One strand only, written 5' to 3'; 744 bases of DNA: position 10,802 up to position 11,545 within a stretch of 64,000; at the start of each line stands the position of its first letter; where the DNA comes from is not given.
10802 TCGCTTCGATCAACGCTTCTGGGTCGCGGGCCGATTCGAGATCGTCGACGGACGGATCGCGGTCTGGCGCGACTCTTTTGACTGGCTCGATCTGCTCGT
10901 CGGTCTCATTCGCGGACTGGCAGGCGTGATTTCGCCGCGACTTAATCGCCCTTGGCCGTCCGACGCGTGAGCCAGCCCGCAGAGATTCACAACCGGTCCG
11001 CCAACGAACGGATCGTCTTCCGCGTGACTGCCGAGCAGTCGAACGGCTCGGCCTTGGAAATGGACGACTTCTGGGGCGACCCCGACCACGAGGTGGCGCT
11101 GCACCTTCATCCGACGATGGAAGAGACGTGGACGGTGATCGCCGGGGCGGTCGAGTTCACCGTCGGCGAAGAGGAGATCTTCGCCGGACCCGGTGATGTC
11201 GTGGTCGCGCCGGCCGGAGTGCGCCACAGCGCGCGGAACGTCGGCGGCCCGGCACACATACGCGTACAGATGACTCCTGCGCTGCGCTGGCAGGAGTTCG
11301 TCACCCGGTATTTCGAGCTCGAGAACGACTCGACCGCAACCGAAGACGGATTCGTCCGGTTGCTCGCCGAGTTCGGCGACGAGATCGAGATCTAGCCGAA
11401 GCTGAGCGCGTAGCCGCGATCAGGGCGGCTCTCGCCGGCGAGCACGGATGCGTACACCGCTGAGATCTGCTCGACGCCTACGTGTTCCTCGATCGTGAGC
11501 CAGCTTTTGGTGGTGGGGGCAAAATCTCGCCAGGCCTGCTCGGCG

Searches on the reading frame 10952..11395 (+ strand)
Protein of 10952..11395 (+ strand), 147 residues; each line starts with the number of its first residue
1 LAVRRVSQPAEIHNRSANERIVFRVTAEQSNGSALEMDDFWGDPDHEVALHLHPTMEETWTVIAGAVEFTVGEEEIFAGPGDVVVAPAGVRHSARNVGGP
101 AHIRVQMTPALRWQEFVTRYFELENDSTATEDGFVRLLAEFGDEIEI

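Call 71: search_protein_families(library=pfam, proteins=[window:10952-11395:+], max_evalue=0.01)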
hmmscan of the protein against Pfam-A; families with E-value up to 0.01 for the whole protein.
window:10952-11395:+ (147 aa): 6 families
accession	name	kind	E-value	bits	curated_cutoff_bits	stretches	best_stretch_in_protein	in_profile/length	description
PF07883.17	Cupin_2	-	3e-13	49.7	27.2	1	44-102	7-65/70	Cupin domain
PF02311.25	AraC_binding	-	1.5e-05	25.2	21.1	1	41-101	9-70/135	AraC-like ligand binding domain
PF05899.18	Cupin_3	-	0.00013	22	23.5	1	55-91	24-61/74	EutQ-like cupin domain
PF00190.28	Cupin_1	-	0.003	17.6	22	1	49-102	47-108/151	Cupin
PF01050.24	MannoseP_isomer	-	0.0044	17.7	23.6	1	43-98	36-91/116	Mannose-6-phosphate isomerase C-terminal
PF16867.11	DMSP_lyase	-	0.0052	17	27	1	44-100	104-159/162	Dimethlysulfonioproprionate lyase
